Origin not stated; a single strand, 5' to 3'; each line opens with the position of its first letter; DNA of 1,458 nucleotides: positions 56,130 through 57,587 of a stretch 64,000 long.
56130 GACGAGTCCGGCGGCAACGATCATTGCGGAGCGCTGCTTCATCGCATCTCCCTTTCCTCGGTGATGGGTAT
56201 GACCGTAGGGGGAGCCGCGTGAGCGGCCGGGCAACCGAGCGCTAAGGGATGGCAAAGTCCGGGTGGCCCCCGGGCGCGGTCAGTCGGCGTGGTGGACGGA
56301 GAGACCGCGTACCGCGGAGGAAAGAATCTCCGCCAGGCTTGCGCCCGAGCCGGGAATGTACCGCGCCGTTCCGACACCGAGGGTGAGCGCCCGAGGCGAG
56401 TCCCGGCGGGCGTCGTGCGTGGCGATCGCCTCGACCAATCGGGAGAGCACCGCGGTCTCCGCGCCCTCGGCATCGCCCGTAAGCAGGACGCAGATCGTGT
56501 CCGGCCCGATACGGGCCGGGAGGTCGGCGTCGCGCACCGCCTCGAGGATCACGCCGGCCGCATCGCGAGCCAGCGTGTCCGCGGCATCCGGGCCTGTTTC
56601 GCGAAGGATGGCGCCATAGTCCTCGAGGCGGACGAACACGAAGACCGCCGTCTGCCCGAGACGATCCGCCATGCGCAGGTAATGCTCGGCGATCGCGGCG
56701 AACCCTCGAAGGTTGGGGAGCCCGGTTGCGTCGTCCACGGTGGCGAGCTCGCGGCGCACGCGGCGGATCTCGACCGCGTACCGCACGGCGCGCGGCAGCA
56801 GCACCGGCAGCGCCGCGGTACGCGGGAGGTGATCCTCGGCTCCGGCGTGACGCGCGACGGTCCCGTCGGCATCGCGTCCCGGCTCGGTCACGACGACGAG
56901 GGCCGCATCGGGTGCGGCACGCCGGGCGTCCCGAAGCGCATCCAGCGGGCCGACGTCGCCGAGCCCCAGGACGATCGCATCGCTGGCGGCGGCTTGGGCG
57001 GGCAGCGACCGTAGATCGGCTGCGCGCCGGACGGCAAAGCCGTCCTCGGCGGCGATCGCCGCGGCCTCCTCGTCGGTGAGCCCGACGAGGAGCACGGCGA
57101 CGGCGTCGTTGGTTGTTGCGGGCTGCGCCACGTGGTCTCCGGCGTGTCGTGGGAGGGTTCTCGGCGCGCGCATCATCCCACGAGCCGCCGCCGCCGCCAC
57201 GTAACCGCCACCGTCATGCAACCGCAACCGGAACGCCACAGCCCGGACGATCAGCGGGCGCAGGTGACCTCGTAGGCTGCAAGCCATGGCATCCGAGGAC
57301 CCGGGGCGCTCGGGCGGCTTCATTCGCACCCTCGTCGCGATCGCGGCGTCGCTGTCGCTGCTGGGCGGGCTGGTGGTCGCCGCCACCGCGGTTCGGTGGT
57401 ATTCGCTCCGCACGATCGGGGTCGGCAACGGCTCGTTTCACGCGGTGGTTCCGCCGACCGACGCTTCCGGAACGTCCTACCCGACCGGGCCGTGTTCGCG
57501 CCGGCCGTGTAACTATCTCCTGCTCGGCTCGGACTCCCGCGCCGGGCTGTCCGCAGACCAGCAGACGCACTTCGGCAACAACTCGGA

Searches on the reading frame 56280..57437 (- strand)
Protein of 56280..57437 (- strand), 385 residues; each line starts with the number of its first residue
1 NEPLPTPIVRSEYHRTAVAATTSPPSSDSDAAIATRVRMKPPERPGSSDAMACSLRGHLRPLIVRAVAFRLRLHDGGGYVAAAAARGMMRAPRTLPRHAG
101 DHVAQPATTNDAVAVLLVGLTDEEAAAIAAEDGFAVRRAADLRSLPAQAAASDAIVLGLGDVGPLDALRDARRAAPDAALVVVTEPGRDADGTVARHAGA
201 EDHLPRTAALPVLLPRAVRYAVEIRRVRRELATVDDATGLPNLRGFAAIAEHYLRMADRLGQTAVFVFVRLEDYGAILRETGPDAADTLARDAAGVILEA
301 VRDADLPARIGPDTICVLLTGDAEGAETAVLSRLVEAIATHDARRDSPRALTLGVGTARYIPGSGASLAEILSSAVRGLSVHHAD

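Call 59: search_protein_families(library=pfam, proteins=[window:56280-57437:-], max_evalue=0.00001)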
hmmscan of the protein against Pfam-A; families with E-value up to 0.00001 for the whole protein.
window:56280-57437:- (385 aa): 1 family
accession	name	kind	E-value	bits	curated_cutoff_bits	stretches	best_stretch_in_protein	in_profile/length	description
PF00990.26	GGDEF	-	8.7e-15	55.3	23.8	1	232-375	1-147/161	Diguanylate cyclase, GGDEF domain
